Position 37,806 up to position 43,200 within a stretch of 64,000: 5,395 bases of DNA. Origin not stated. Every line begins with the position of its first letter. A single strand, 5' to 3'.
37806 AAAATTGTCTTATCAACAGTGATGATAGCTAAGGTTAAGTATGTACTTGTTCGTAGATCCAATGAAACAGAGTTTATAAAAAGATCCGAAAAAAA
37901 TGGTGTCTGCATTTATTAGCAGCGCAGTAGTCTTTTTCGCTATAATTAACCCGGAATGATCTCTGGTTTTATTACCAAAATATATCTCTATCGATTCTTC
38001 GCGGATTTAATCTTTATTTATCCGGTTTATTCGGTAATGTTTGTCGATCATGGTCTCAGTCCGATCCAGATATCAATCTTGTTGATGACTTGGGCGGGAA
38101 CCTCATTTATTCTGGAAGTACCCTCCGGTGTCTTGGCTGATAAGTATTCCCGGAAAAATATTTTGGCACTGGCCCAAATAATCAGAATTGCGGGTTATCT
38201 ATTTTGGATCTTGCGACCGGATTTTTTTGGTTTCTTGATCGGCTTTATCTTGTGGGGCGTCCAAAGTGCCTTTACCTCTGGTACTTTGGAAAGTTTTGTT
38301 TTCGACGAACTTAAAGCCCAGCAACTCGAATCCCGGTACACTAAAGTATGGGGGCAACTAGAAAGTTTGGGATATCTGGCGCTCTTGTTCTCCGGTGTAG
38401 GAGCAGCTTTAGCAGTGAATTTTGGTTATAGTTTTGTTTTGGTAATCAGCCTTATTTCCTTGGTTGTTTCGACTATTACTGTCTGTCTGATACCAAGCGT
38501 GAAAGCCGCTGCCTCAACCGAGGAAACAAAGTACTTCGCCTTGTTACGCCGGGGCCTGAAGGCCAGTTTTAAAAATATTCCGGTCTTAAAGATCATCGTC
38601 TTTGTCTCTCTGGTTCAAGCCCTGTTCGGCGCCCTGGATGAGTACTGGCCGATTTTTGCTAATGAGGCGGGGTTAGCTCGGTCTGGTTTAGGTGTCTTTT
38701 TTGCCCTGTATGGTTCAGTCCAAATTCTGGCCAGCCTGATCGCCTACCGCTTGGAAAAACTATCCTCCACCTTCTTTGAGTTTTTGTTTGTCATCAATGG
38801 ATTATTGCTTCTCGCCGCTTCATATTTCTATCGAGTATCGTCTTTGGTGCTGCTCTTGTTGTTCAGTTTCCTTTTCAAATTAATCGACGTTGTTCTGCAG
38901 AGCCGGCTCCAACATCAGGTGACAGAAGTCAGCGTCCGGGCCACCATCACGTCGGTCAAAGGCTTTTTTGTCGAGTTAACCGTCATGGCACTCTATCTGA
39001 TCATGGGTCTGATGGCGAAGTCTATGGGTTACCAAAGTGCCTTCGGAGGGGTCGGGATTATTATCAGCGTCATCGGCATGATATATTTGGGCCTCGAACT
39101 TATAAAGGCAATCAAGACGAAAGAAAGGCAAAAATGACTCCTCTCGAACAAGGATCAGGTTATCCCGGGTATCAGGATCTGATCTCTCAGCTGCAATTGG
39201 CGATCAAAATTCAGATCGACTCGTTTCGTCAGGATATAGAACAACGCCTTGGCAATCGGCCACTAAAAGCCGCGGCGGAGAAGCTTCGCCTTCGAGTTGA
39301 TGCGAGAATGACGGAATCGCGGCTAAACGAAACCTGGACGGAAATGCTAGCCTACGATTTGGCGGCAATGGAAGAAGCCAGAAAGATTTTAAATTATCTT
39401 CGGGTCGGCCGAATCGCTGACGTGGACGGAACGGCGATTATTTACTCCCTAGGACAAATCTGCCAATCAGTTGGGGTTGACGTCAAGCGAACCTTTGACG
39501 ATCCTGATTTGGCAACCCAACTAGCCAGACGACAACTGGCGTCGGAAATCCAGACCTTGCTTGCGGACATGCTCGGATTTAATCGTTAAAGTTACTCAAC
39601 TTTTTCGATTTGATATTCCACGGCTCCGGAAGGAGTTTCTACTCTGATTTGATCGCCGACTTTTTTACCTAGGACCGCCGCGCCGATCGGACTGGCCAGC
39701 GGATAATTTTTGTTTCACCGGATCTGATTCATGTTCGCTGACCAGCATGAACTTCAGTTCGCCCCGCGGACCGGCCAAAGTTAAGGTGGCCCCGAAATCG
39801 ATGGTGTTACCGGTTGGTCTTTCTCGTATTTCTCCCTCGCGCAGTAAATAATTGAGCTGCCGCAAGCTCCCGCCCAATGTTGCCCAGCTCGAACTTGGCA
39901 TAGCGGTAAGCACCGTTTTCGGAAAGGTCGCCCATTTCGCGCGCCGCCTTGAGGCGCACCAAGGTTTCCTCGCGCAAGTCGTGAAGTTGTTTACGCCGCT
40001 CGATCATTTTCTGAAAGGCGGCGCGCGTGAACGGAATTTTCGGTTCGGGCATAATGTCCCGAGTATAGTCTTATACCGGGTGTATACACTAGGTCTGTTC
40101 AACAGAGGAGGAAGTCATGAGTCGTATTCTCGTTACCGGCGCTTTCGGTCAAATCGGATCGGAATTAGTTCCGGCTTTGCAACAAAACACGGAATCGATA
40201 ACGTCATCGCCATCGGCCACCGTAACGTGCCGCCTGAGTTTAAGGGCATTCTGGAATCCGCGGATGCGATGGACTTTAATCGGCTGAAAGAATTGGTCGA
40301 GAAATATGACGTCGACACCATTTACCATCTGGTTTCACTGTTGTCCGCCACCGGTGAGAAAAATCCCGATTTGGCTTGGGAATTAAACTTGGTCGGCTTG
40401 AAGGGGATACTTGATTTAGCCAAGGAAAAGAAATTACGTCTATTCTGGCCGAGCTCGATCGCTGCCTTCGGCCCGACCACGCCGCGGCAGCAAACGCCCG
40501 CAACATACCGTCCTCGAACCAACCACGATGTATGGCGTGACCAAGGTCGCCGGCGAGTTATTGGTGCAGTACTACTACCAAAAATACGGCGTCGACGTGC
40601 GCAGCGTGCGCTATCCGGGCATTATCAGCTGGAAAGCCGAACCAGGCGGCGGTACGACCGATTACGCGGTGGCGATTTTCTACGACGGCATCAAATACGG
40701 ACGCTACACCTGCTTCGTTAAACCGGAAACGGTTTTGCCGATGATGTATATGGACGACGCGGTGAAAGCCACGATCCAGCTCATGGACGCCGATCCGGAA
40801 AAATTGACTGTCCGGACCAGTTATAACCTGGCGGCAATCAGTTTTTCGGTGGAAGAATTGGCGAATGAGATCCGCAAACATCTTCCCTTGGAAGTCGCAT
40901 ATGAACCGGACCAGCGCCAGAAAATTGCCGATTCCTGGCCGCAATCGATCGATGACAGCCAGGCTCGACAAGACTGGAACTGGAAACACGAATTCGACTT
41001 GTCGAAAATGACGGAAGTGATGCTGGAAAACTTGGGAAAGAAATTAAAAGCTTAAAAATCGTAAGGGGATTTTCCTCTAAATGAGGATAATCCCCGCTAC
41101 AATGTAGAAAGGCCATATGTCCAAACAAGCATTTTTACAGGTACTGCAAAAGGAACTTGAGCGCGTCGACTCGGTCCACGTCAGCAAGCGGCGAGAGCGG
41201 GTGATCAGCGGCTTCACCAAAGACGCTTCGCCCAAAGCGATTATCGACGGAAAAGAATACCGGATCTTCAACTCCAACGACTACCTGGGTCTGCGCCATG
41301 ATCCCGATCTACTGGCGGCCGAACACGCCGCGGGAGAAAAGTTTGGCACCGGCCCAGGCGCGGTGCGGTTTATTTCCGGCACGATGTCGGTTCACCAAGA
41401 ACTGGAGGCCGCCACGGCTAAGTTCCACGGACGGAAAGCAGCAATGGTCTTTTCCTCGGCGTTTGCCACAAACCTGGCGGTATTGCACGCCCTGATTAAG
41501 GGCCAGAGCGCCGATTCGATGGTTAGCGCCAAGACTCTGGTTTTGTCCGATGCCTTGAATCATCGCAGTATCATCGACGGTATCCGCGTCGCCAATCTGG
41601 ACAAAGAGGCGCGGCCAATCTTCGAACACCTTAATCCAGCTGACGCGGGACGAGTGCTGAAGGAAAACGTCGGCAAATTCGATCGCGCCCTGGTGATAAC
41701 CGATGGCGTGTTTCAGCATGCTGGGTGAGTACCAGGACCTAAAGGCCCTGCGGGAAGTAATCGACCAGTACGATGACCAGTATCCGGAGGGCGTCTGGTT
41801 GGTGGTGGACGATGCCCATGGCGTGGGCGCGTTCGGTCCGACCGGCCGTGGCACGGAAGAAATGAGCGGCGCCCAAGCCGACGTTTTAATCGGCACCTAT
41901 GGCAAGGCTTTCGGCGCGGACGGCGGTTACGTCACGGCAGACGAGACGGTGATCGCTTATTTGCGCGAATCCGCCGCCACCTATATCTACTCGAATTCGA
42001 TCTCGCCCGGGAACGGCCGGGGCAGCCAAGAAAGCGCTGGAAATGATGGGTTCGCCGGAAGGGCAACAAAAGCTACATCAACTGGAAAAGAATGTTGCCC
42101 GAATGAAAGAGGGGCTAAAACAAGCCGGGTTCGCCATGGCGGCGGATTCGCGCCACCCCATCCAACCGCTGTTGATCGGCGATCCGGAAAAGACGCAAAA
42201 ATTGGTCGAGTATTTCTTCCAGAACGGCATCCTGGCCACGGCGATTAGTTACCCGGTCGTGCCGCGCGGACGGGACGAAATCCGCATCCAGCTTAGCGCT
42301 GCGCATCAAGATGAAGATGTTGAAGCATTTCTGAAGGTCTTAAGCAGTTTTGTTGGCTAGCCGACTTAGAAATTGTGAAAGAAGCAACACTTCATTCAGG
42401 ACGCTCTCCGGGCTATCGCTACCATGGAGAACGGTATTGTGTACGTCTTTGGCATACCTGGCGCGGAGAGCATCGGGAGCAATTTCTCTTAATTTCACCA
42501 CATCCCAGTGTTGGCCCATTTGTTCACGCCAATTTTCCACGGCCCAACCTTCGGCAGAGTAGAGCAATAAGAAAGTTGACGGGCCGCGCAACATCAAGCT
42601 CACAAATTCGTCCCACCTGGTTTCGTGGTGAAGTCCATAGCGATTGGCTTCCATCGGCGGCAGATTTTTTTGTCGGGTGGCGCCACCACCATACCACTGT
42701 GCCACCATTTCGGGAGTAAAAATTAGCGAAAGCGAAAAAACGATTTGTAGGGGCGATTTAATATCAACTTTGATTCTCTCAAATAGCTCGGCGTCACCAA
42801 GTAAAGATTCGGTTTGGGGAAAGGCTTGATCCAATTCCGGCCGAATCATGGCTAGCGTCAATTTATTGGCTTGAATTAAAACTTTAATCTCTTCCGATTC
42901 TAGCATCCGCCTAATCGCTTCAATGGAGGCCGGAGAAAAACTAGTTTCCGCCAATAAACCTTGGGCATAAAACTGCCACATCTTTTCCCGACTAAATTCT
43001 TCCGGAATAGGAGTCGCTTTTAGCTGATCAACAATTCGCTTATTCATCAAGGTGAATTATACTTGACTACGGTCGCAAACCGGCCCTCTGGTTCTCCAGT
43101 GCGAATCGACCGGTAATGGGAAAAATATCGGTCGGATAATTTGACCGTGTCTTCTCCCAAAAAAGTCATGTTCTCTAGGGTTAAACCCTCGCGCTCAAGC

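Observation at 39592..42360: GC-richer 2.8-kb block in which greA, tdh and kbl each carry two +/-1 frameshifts (six in total)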

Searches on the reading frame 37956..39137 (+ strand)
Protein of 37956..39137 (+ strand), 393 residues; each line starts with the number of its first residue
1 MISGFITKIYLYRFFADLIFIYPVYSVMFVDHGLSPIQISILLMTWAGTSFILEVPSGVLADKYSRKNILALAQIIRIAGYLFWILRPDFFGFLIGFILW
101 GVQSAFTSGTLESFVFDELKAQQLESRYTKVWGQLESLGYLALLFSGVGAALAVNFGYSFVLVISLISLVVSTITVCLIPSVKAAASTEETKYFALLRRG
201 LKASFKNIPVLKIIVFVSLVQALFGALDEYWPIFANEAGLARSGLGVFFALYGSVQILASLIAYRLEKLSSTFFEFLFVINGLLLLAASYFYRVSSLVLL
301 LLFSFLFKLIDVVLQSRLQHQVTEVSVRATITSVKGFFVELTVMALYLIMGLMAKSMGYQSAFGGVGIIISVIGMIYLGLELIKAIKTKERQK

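Call 13: find_encoding_contigs(protein=window:37956-39137:+, flank=10000, max_places=10)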
Protein window:37956-39137:+ (393 aa): 2 contigs read that carry it; 2 places shown.
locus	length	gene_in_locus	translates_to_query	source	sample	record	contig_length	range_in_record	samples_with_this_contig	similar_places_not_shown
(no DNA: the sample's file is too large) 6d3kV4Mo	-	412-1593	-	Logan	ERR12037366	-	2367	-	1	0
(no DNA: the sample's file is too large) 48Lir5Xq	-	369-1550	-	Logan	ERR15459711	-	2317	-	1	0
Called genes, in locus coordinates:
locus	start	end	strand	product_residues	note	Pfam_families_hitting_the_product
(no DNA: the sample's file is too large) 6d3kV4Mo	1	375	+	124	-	?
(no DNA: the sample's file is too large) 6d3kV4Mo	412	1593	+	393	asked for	PF07690:MFS_1, PF12832:MFS_1_like (weak)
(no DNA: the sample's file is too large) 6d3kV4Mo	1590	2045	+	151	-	-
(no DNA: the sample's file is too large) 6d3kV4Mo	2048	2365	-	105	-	?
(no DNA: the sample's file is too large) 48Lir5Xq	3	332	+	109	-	?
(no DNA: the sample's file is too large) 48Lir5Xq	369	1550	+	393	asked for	PF07690:MFS_1, PF12832:MFS_1_like (weak)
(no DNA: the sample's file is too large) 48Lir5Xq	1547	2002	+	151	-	-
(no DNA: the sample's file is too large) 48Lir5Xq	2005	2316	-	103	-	?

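Call 42: search_protein_families(library=ncbifam, proteins=[window:37956-39137:+], max_evalue=0.001)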
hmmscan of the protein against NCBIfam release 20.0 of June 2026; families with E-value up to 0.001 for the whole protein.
window:37956-39137:+ (393 aa): 4 families
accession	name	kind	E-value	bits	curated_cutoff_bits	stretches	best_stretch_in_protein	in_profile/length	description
NF040872.1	MFS_HP1165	exception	5e-11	42.3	700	1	27-370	28-366/385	HP1165 family MFS efflux transporter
NF000043.1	tet_MFS_P_a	exception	2.4e-10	39.8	750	1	23-361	30-381/420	tetracycline efflux MFS transporter TetA(P)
NF000049.1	tet_MFS_40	exception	1.7e-06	27.5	800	1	34-224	40-231/406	tetracycline efflux MFS transporter Tet(40)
TIGR00880.1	2_A_01_02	superfamily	3.7e-05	23.9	131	1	40-179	1-138/141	multidrug resistance protein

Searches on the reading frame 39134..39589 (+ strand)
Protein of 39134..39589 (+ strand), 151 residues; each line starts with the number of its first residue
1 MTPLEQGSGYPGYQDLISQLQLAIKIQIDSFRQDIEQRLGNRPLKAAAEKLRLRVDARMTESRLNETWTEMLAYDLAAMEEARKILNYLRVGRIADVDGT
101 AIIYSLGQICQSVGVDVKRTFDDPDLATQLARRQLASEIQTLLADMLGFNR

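Call 6: find_encoding_contigs(protein=window:39134-39589:+, flank=10000, max_places=10)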
Protein window:39134-39589:+ (151 aa): 2 contigs read that carry it; 2 places shown.
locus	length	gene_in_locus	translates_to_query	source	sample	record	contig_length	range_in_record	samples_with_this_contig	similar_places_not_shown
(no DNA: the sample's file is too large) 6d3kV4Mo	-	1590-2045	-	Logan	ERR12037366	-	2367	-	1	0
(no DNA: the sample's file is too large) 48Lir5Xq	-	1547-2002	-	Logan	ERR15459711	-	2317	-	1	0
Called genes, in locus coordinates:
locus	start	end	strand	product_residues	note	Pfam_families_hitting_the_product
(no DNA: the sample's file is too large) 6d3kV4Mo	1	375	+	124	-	?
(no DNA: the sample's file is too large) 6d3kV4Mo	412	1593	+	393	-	PF07690:MFS_1, PF12832:MFS_1_like (weak)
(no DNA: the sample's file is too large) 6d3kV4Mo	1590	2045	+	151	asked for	-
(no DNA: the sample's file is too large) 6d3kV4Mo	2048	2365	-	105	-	?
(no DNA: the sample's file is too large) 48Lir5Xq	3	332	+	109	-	?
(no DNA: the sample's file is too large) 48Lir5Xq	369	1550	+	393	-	PF07690:MFS_1, PF12832:MFS_1_like (weak)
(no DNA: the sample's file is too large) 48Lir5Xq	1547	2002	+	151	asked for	-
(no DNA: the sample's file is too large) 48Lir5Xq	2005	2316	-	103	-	?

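Call 17: list_cluster_members(proteins=[window:39134-39589:+, window:37956-39137:+, window:43047-43760:-, window:39807-40052:-, window:40117-40287:+, window:40528-41055:+, window:41117-41728:+, window:41703-42248:+, window:42043-42360:+, window:44385-45611:-])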
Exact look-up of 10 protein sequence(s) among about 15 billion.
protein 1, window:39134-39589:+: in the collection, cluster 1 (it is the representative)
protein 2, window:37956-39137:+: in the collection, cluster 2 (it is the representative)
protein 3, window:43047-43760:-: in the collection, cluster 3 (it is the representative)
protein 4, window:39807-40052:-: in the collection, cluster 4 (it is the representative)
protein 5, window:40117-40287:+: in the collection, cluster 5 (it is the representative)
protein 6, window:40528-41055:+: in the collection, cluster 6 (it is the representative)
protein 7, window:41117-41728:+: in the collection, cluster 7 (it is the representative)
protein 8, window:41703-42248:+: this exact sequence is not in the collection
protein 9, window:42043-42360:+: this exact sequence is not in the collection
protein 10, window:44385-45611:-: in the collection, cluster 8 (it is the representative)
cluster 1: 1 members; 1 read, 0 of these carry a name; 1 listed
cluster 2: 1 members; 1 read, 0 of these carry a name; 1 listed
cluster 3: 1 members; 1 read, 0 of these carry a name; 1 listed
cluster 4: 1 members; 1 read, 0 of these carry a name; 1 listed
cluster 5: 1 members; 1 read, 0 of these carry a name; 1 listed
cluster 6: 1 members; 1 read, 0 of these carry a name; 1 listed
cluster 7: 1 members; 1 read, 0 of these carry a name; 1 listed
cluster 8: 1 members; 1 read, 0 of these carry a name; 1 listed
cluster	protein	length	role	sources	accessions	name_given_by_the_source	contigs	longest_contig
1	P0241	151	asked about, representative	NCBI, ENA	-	-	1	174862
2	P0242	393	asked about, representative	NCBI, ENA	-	-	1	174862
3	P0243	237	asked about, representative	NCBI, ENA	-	-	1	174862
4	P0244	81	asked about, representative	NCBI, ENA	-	-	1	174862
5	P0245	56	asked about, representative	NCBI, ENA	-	-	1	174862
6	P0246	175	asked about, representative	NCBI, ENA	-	-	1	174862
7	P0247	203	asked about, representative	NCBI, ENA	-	-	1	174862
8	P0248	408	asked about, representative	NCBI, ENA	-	-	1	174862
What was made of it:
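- Checked: The 81-, 56-, 175- and 203-aa fragments are in the protein collection, on a single NCBI/ENA contig of 174,862 nt (call 17).
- The fragments are in the public record as deposited (call 17). The lesions are in the deposited sequence (call 17).
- Tried and rejected: This is a weak negative, since the source contig itself is not returned, although the fragments are in the protein collection (call 17).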

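Call 40: search_protein_families(library=pfam, proteins=[window:39134-39589:+], max_evalue=0.001)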
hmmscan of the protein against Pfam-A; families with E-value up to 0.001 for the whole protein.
window:39134-39589:+ (151 aa): 0 families

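Call 42: search_protein_families(library=ncbifam, proteins=[window:39134-39589:+], max_evalue=0.001)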
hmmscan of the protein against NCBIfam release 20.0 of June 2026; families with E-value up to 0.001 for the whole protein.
window:39134-39589:+ (151 aa): 0 families

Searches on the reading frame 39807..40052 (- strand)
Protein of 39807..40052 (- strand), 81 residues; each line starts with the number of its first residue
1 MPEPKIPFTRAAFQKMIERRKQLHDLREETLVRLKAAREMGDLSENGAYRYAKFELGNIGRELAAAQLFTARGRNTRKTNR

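Call 47: find_encoding_contigs(protein=window:39807-40052:-, flank=10000, max_places=10)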
Protein window:39807-40052:- (81 aa): no gene with exactly this product is on record in the collection.

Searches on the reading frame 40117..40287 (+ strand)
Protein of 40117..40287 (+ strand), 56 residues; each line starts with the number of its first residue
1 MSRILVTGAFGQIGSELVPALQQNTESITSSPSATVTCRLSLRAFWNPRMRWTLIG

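Call 56: find_encoding_contigs(protein=window:40117-40287:+, flank=10000, max_places=10)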
Protein window:40117-40287:+ (56 aa): no gene with exactly this product is on record in the collection.

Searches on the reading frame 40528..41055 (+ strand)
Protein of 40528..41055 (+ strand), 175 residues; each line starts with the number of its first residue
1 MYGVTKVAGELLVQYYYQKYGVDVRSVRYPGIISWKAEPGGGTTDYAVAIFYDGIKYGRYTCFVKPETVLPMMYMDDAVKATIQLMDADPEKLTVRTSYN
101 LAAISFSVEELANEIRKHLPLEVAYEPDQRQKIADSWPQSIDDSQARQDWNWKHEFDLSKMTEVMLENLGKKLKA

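Call 46: find_encoding_contigs(protein=window:40528-41055:+, flank=10000, max_places=10)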
Protein window:40528-41055:+ (175 aa): no gene with exactly this product is on record in the collection.

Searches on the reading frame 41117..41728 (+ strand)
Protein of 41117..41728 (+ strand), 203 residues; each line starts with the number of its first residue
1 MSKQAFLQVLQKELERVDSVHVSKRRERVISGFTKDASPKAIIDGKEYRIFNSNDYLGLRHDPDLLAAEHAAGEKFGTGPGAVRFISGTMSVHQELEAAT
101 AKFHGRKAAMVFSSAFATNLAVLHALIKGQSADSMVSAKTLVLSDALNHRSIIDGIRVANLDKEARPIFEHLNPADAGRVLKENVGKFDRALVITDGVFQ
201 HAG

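Call 12: find_encoding_contigs(protein=window:41117-41728:+, flank=10000, max_places=10)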
Protein window:41117-41728:+ (203 aa): no gene with exactly this product is on record in the collection.
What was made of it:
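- On True pseudogenes: None of four fragment products is on record in any other assembly (calls 12, 46, 47, 56).
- Tried and rejected: Exact look-ups of four broken fragments (203, 175, 81 and 56 aa) found no record in any assembly (calls 12, 46, 47, 56).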

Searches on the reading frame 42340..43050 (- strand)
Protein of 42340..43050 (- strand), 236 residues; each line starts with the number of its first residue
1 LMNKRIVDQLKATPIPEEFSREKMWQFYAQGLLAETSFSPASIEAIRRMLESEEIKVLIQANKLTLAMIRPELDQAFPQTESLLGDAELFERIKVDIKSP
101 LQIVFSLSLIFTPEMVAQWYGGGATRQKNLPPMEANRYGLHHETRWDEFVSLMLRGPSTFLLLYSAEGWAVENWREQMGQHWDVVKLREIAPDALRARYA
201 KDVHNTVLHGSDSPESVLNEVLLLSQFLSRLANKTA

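Call 7: find_encoding_contigs(protein=window:42340-43050:-, flank=10000, max_places=10)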
Protein window:42340-43050:- (236 aa): no gene with exactly this product is on record in the collection.

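Call 42: search_protein_families(library=ncbifam, proteins=[window:42340-43050:-], max_evalue=0.001)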
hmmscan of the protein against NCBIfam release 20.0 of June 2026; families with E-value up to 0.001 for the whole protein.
window:42340-43050:- (236 aa): 2 families
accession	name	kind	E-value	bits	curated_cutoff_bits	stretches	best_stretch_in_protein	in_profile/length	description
NF001908.0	PRK00668.1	equivalog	1.1e-08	35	155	1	133-222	45-130/141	nucleoside-diphosphate kinase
NF011116.0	PRK14545.1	equivalog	5.2e-05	23.4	217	1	138-217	51-125/139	nucleoside-diphosphate kinase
